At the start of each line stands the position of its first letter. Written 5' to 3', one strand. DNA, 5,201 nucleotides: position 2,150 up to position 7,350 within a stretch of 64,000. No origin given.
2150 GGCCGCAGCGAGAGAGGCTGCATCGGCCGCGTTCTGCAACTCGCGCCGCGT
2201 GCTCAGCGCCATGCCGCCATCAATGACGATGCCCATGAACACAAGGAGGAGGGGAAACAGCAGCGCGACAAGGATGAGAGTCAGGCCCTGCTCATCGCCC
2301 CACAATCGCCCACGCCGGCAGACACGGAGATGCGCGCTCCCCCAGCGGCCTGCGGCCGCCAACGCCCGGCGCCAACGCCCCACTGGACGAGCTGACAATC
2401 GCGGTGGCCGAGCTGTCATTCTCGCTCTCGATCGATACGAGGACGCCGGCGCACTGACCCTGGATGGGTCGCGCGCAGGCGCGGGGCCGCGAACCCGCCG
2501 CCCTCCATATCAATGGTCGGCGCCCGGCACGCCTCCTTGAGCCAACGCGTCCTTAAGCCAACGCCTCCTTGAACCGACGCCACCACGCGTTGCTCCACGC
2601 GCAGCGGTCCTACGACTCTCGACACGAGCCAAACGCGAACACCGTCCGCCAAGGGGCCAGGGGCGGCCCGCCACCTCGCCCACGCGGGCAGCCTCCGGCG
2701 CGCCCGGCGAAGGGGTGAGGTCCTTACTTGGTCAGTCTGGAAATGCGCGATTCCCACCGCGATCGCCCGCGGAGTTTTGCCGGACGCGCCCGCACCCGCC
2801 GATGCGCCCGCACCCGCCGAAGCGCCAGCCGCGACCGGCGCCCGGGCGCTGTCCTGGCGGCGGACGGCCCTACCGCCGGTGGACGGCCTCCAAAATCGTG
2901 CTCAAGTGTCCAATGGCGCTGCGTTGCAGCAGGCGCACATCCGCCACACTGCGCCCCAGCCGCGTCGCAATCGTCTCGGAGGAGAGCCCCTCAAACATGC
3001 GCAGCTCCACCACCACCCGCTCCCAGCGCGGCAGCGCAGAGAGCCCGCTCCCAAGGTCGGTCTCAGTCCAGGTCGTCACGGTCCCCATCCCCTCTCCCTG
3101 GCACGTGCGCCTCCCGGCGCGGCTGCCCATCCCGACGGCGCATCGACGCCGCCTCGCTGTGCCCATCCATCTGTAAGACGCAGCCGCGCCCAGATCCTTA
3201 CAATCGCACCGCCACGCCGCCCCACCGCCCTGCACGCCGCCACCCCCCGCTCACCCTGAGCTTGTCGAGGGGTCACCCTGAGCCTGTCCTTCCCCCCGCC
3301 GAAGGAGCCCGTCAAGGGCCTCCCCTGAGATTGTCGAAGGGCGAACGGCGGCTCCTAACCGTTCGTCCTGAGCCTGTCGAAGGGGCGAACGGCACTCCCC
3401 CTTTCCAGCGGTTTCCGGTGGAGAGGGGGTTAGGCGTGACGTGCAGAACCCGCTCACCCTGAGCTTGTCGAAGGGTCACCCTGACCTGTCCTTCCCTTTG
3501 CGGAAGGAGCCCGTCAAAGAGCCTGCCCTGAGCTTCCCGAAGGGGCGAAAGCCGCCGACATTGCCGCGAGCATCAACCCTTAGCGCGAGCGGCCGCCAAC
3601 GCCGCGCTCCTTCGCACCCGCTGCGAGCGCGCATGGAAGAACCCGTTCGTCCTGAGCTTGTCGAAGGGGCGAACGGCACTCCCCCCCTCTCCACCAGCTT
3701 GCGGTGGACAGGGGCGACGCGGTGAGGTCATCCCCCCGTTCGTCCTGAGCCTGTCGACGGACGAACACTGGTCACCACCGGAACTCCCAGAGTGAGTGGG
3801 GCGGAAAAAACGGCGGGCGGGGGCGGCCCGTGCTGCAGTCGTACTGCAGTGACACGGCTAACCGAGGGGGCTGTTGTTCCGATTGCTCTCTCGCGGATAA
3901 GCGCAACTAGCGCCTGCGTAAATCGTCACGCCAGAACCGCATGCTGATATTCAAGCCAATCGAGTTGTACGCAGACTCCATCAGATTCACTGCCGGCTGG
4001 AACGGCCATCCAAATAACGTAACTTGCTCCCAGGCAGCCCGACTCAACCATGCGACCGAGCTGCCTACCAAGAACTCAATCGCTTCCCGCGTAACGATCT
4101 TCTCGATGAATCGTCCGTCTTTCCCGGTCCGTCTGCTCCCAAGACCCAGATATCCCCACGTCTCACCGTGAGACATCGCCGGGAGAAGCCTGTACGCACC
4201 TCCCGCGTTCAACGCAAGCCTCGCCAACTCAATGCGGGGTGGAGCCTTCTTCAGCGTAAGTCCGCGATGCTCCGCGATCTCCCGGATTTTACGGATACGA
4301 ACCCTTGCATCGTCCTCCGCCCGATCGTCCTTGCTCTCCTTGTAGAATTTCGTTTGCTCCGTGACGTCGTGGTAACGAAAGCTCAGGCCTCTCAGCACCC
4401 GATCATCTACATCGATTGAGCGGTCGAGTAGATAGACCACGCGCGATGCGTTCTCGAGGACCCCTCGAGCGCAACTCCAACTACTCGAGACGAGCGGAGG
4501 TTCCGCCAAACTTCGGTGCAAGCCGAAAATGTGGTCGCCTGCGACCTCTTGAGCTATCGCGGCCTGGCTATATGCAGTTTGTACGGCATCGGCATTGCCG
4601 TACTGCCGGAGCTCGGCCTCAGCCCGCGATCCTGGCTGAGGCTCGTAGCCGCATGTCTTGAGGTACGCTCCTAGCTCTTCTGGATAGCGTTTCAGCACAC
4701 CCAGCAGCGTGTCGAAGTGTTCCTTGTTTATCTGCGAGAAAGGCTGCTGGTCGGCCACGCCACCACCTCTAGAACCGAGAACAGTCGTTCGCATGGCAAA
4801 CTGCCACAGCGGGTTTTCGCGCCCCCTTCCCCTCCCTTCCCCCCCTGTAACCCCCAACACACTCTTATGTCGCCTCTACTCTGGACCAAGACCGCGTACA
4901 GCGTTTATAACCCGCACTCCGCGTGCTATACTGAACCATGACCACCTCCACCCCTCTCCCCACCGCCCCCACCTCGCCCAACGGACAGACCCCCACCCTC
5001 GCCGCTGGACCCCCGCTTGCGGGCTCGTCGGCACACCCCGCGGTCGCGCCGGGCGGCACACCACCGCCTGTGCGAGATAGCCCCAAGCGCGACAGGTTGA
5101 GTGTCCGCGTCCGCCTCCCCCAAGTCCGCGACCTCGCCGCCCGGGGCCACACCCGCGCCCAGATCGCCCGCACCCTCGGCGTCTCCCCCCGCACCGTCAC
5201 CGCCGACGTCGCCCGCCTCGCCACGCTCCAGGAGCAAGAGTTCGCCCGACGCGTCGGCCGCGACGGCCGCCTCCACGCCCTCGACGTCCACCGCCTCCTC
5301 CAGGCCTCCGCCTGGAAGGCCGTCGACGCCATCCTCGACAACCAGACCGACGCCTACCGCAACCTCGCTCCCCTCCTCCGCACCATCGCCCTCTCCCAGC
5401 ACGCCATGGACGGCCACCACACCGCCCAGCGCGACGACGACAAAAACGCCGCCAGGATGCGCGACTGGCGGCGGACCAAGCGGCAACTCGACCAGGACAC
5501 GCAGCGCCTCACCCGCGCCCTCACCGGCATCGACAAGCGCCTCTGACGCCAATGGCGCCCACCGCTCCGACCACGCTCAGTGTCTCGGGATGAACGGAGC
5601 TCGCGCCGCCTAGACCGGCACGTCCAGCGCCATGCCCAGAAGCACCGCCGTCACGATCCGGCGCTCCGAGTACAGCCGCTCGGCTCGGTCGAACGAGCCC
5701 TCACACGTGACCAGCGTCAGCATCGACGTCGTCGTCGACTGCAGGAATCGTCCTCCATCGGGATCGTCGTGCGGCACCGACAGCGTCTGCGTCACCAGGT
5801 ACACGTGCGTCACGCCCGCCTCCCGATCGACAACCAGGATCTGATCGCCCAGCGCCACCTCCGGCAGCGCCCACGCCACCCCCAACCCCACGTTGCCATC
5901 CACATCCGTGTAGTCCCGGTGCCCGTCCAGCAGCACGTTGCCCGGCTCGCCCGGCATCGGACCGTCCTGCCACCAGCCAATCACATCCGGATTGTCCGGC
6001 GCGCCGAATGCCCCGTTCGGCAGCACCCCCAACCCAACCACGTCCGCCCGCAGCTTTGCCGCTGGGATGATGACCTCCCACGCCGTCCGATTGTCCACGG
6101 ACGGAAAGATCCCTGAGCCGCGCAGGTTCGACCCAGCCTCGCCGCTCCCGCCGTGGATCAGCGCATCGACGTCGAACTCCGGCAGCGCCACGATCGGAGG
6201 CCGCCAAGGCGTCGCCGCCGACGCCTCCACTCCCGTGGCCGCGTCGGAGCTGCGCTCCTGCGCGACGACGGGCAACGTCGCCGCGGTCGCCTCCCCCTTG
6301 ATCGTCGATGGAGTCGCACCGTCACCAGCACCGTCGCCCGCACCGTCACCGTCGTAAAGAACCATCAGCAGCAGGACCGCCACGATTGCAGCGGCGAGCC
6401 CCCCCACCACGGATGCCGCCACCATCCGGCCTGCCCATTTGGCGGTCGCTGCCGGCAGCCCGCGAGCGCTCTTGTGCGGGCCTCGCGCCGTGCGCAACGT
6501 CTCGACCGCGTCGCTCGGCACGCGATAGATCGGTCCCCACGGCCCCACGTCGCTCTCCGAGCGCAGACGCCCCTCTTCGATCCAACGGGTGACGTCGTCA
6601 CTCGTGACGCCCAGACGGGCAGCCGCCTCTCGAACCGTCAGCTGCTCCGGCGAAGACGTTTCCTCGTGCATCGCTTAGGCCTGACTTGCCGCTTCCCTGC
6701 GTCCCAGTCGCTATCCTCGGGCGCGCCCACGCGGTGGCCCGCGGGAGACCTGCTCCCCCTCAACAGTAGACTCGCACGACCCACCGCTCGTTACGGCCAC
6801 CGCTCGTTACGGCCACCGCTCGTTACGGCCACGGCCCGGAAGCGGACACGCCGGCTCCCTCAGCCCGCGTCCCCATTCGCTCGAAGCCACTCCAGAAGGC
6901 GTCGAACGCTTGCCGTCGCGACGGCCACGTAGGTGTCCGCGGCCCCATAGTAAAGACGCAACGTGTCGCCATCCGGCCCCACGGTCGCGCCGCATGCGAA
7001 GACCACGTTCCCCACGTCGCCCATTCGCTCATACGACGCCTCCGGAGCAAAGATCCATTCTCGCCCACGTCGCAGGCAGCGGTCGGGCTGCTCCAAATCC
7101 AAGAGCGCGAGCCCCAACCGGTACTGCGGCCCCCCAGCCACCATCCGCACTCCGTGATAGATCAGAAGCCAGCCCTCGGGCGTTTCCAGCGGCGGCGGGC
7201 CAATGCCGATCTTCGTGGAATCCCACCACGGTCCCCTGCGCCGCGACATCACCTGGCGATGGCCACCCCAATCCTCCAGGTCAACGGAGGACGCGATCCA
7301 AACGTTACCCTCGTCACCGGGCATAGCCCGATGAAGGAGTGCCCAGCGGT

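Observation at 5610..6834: Excisionase-type HTH fused through a TM helix to a class-F-like sortase, with a perfect 16-bp x3.4 tandem repeat upstream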

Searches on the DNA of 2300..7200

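Call 89: search_rna_families(source=window, start=2300, end=7200, threshold=evalue, max_evalue=1)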
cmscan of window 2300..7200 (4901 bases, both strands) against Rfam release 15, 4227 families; matches with E-value up to 1: 0.
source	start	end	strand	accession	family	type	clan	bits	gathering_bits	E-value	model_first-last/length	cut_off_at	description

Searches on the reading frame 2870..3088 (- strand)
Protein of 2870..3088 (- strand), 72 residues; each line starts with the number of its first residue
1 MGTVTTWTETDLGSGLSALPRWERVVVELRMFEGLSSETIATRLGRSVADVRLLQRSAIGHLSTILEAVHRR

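Call 76: find_homologous_proteins(query=A6, max_evalue=0.01)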
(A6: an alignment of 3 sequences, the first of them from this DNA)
Query A6 (3 sequences) (72 aa, profile of the alignment): 49 proteins with E <= 0.01 among 2147 candidates.
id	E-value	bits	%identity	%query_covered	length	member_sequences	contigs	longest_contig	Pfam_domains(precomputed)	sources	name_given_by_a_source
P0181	3.9e-61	222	43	68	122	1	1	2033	PF04545.23,PF08281.19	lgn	-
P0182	1.5e-51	191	44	75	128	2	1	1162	PF04545.23,PF08281.19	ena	-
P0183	1.2e-32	130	42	92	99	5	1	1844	PF04545.23,PF08281.19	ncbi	-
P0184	1.3e-30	123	43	68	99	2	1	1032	PF04545.23,PF08281.19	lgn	-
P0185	1.4e-30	123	41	68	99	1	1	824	PF04545.23,PF08281.19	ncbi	-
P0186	4.6e-22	96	92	100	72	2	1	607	PF04545.23,PF08281.19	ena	-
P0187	7.3e-21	92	89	100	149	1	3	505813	PF04545.23,PF08281.19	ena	-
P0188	2.4e-6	45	44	85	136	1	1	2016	PF07638.18,PF04545.23,PF08281.19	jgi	jgi:RNA polymerase sigma factor (sigma-70 family)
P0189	5.5e-6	44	-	-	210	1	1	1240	-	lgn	-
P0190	1.1e-5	43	50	39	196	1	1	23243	PF04545.23,PF04542.21,PF08281.19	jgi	jgi:RNA polymerase sigma-70 factor (ECF subfamily)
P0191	2.6e-5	42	35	72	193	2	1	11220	PF04545.23,PF04542.21,PF08281.19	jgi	jgi:RNA polymerase sigma factor (sigma-70 family)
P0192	2.9e-5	42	46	64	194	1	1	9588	PF07638.18,PF04545.23,PF04542.21,PF08281.19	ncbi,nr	ncbi:MAG TPA: sigma-70 family RNA polymerase sigma factor [Chloroflexia bacterium]|nr:sigma-70 famil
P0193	3.3e-5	41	-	-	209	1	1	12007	PF07638.18,PF04545.23,PF04542.21,PF08281.19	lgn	-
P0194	5.6e-5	41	41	78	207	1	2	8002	PF04545.23,PF04542.21,PF08281.19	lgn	-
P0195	7.6e-5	40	-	-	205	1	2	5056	PF07638.18,PF04545.23,PF04542.21,PF08281.19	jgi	jgi:RNA polymerase sigma-70 factor (ECF subfamily)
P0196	8.0e-5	40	34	74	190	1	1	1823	PF04545.23,PF04542.21,PF08281.19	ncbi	-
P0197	8.8e-5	40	-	-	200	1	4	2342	PF04545.23,PF04542.21,PF08281.19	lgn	-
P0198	1.0e-4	40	-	-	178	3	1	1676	PF04545.23,PF04542.21,PF08281.19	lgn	-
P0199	1.2e-4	40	47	71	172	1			PF04545.23,PF04542.21,PF08281.19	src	-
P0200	1.4e-4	39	-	-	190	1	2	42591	PF04545.23,PF04542.21,PF08281.19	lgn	-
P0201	2.5e-4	39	41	71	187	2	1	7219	PF04545.23,PF04542.21,PF08281.19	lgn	-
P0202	3.2e-4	38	46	54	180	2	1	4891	PF04545.23,PF04542.21,PF08281.19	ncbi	ncbi:MAG TPA: RNA polymerase sigma factor [Gemmataceae bacterium]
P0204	4.9e-4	38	49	71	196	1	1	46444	PF04545.23,PF04542.21,PF08281.19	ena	-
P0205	4.9e-4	38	43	71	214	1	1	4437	PF07638.18,PF04545.23,PF04542.21,PF08281.19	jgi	jgi:RNA polymerase sigma-70 factor, ECF subfamily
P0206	5.5e-4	38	45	71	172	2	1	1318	PF04545.23,PF04542.21,PF08281.19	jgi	jgi:RNA polymerase sigma-70 factor (ECF subfamily)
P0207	6.7e-4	37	40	65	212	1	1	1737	PF04545.23,PF04542.21,PF08281.19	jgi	jgi:RNA polymerase sigma factor (sigma-70 family)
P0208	7.6e-4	37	28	74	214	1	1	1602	PF04545.23,PF04542.21,PF08281.19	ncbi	-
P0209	7.6e-4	37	-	-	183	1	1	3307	PF04545.23,PF04542.21,PF08281.19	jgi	jgi:RNA polymerase sigma-70 factor (ECF subfamily)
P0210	9.3e-4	37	33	25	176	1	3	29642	PF07638.18,PF04545.23,PF04542.21,PF08281.19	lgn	-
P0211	1.1e-3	37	-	-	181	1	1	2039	PF04545.23,PF04542.21,PF08281.19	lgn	-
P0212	1.2e-3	36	45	71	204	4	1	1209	PF04545.23,PF04542.21,PF08281.19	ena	-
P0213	1.3e-3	36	51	68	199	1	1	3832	PF04545.23,PF04542.21,PF08281.19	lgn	-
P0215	1.7e-3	36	43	71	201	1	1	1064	PF07638.18,PF04545.23,PF04542.21,PF08281.19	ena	-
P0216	1.7e-3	36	47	71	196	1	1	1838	PF04545.23,PF04542.21,PF08281.19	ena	-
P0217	2.4e-3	35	40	72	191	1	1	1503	PF04545.23,PF04542.21,PF08281.19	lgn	-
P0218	3.7e-3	35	38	78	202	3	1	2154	PF04545.23,PF04542.21,PF08281.19,PF04539.23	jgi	jgi:RNA polymerase primary sigma factor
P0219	3.7e-3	35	-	-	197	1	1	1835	PF04545.23,PF04542.21,PF08281.19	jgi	-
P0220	5.4e-3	34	88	11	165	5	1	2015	PF07638.18,PF04545.23,PF04542.21,PF08281.19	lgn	-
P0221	5.5e-3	34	47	71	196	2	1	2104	PF04545.23,PF04542.21,PF08281.19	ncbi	-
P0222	5.7e-3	34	41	71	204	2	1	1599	PF07638.18,PF04545.23,PF04542.21,PF08281.19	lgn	-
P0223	5.8e-3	34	41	54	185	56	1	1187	PF04545.23,PF04542.21,PF08281.19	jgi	jgi:RNA polymerase sigma-70 factor (ECF subfamily)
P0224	6.3e-3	34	44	63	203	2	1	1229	PF04542.21,PF08281.19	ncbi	-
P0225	6.4e-3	34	35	71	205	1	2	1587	PF07638.18,PF04545.23,PF04542.21,PF08281.19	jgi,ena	-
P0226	6.8e-3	34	47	71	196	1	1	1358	PF04545.23,PF04542.21,PF08281.19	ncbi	-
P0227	8.1e-3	34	41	54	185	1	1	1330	PF04545.23,PF04542.21,PF08281.19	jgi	jgi:RNA polymerase sigma-70 factor (ECF subfamily)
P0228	8.5e-3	34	36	89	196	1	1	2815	PF07638.18,PF04545.23,PF04542.21,PF08281.19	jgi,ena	-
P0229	8.5e-3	34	45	71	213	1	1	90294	PF07638.18,PF04542.21,PF08281.19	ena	-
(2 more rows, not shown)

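Call 78: find_encoding_contigs(protein=P0187, flank=8000, max_places=3)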
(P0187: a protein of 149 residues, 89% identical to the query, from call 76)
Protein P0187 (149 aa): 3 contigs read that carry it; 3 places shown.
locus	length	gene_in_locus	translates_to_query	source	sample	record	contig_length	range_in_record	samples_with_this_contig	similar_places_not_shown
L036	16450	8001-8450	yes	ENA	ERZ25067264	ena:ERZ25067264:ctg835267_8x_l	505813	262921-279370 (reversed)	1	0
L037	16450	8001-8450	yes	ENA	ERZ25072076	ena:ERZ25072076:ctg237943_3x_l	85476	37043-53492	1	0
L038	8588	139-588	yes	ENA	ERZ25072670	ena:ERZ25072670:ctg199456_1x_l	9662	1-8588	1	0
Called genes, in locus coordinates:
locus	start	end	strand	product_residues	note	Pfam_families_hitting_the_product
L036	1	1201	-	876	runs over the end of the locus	PF00923:TAL_FSA, PF00342:PGI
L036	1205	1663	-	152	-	PF02502:LacAB_rpiB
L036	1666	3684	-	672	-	PF00456:Transketolase_N, PF02779:Transket_pyr, PF02780:Transketolase_C, PF22613:Transketolase_C_1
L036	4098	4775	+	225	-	PF00702:Hydrolase (weak)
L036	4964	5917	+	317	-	PF04041:Glyco_hydro_130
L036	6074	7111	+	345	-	PF12728:HTH_17 (weak), PF04203:Sortase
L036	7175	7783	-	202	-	PF13384:HTH_23 (faint)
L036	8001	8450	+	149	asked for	PF08281:Sigma70_r4_2 (weak), PF04545:Sigma70_r4 (weak)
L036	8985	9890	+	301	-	PF13400:Tad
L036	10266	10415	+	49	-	-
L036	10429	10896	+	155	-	PF01227:GTP_cyclohydroI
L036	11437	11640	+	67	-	-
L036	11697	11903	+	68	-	-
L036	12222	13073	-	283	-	PF04199:Cyclase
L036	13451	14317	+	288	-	PF03328:HpcH_HpaI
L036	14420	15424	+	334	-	PF01436:NHL (faint)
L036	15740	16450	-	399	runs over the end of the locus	PF08240:ADH_N, PF00107:ADH_zinc_N (weak)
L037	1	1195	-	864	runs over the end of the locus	PF00923:TAL_FSA, PF00342:PGI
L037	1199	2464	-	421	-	PF02779:Transket_pyr, PF02780:Transketolase_C, PF22613:Transketolase_C_1, PF02502:LacAB_rpiB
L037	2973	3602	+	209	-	-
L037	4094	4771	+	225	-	PF00702:Hydrolase (weak)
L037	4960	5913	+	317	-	PF04041:Glyco_hydro_130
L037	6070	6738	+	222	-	PF12728:HTH_17 (weak)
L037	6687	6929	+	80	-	-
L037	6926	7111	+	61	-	-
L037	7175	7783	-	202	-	PF13384:HTH_23 (faint)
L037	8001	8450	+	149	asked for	PF08281:Sigma70_r4_2 (weak), PF04545:Sigma70_r4 (weak)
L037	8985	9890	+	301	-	PF13400:Tad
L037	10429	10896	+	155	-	PF01227:GTP_cyclohydroI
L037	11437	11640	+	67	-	-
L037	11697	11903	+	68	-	-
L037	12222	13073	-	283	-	PF04199:Cyclase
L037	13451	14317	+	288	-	PF03328:HpcH_HpaI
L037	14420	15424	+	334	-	PF01436:NHL (faint)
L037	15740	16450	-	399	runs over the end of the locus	PF08240:ADH_N, PF00107:ADH_zinc_N (weak)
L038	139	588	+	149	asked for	PF08281:Sigma70_r4_2 (weak), PF04545:Sigma70_r4 (weak)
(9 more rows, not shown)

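Call 79: find_encoding_contigs(protein=P0183, flank=3000, max_places=3)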
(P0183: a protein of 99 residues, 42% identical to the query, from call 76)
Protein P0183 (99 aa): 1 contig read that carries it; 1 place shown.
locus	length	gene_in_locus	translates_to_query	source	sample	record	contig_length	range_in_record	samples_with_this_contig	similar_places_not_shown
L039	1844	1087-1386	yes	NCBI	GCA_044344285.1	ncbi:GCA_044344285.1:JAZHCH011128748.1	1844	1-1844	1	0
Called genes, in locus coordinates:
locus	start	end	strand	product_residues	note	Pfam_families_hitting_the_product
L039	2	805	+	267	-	?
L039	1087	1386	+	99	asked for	PF08281:Sigma70_r4_2, PF04545:Sigma70_r4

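Call 80: find_encoding_contigs(protein=P0182, flank=3000, max_places=3)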
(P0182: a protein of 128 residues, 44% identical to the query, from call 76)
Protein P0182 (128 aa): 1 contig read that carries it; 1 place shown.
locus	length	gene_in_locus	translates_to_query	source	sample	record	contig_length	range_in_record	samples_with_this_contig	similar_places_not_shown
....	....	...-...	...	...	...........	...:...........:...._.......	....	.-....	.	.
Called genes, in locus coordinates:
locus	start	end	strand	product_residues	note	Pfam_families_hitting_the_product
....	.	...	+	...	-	?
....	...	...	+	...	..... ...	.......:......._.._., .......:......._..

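Call 98: search_protein_families(library=padloc, proteins=[window:2870-3088:-], max_evalue=0.01)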
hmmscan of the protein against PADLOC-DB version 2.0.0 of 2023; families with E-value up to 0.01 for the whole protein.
window:2870-3088:- (72 aa): 0 families

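Call 111: find_encoding_contigs(protein=P0184, flank=3000, max_places=2)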
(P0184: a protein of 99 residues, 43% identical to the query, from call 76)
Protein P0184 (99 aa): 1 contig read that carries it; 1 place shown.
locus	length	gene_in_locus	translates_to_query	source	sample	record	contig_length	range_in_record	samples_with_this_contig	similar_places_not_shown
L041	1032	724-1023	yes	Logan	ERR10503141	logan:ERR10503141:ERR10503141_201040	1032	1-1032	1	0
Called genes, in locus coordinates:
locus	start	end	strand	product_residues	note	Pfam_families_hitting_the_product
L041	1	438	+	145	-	?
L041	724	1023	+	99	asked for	PF08281:Sigma70_r4_2, PF04545:Sigma70_r4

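Call 112: find_encoding_contigs(protein=P0185, flank=3000, max_places=2)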
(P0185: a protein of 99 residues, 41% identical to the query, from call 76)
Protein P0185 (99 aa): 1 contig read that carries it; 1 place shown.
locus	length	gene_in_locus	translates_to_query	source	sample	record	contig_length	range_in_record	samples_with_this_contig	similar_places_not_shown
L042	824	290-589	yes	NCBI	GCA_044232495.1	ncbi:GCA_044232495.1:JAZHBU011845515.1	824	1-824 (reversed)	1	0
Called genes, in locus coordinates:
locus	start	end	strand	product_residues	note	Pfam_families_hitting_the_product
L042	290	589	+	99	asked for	PF08281:Sigma70_r4_2, PF04545:Sigma70_r4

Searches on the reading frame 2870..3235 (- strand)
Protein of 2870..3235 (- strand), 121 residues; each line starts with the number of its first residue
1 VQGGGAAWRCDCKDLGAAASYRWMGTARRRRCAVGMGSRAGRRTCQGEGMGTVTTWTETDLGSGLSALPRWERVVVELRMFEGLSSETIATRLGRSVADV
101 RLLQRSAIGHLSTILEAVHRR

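Call 54: search_protein_families(library=pfam, proteins=[window:2870-3235:-], max_evalue=0.05)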
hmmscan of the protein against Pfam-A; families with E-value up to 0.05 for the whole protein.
window:2870-3235:- (121 aa): 4 families
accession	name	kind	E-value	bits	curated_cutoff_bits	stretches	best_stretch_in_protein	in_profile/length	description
PF08281.18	Sigma70_r4_2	-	4e-07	30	25.7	1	65-101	8-44/54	Sigma-70, region 4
PF04545.22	Sigma70_r4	-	3.4e-06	26.9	24.1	1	65-111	2-48/50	Sigma-70, region 4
PF07638.17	Sigma70_ECF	-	0.017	15.4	21.1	1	68-100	136-168/185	ECF sigma factor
PF06969.22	HemN_C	-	0.035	14.6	24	0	72-100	9-37/67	HemN C-terminal domain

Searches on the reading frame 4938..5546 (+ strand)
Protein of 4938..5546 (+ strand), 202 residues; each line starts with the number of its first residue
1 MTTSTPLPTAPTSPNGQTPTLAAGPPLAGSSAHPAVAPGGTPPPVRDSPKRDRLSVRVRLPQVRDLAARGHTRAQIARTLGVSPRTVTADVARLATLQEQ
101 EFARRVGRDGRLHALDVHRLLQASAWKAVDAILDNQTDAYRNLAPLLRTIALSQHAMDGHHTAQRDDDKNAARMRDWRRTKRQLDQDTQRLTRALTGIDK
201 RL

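Call 4: search_protein_families(library=pfam, proteins=[window:4938-5546:+], max_evalue=0.01)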
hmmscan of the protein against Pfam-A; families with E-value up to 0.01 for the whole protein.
window:4938-5546:+ (202 aa): 7 families
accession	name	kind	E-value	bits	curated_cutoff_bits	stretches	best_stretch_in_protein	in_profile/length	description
PF13384.12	HTH_23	-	4.5e-06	26.8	24.6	1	54-88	2-35/50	Homeodomain-like domain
PF13551.12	HTH_29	-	0.0014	19.1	28.1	1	66-90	7-32/64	Winged helix-turn helix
PF02796.21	HTH_7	-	0.0015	19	23.8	1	62-87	13-38/45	Helix-turn-helix domain of resolvase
PF08279.18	HTH_11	-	0.0021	18.4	25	1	68-95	12-40/55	HTH domain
PF00196.25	GerE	-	0.0021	18.1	23.5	1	65-93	12-40/57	Bacterial regulatory proteins, luxR family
PF13518.12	HTH_28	-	0.0022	18.5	25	1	66-87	8-29/52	Helix-turn-helix domain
PF13936.12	HTH_38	-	0.0057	16.8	27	0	64-88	14-38/44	Helix-turn-helix domain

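Call 5: search_protein_families(library=ncbifam, proteins=[window:4938-5546:+], max_evalue=0.01)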
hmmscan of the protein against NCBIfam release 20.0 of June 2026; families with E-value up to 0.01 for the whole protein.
window:4938-5546:+ (202 aa): 2 families
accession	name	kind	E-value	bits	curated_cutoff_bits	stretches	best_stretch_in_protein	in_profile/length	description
NF033546.1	transpos_IS21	equivalog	0.0034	17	160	1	64-122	2-62/294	IS21 family transposase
NF033545.0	transpos_IS630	equivalog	0.0054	16.2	100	1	65-106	7-48/299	IS630 family transposase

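Call 97: search_protein_families(library=phrogs, proteins=[window:4938-5546:+], max_evalue=0.01)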
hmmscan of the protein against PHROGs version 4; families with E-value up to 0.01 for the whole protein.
window:4938-5546:+ (202 aa): 12 families
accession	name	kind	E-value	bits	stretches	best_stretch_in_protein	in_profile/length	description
phrog_20467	-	DNA, RNA and nucleotide metabolism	1.8e-05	25.6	1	60-96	68-104/112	HNH endonuclease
phrog_5536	-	unknown function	5.8e-05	23.9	1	62-91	13-42/172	-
phrog_3855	-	DNA, RNA and nucleotide metabolism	9.7e-05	23.8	1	54-96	63-105/115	HTH DNA binding protein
phrog_20381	-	unknown function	9.8e-05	23.9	0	116-175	24-75/87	-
phrog_664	-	DNA, RNA and nucleotide metabolism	0.00015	22.6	1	49-106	81-136/210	DNA binding protein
phrog_7676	-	unknown function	0.00042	21.5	1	68-89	15-36/86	-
phrog_7061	-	DNA, RNA and nucleotide metabolism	0.00081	20.9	0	63-89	37-63/70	HTH DNA binding protein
phrog_3282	-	transcription regulation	0.001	20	1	67-94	59-86/158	sigma factor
phrog_645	-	DNA, RNA and nucleotide metabolism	0.0059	17.7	0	47-102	14-66/196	Rnase E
phrog_151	-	integration and excision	0.0074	15.9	0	48-111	122-185/582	transposase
phrog_309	-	head and packaging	0.0075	17.3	0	60-87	146-173/319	terminase small subunit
phrog_30937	-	unknown function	0.0093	17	0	61-90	28-57/62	-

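Call 98: search_protein_families(library=padloc, proteins=[window:4938-5546:+], max_evalue=0.01)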
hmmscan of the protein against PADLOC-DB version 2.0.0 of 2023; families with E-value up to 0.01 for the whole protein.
window:4938-5546:+ (202 aa): 0 families
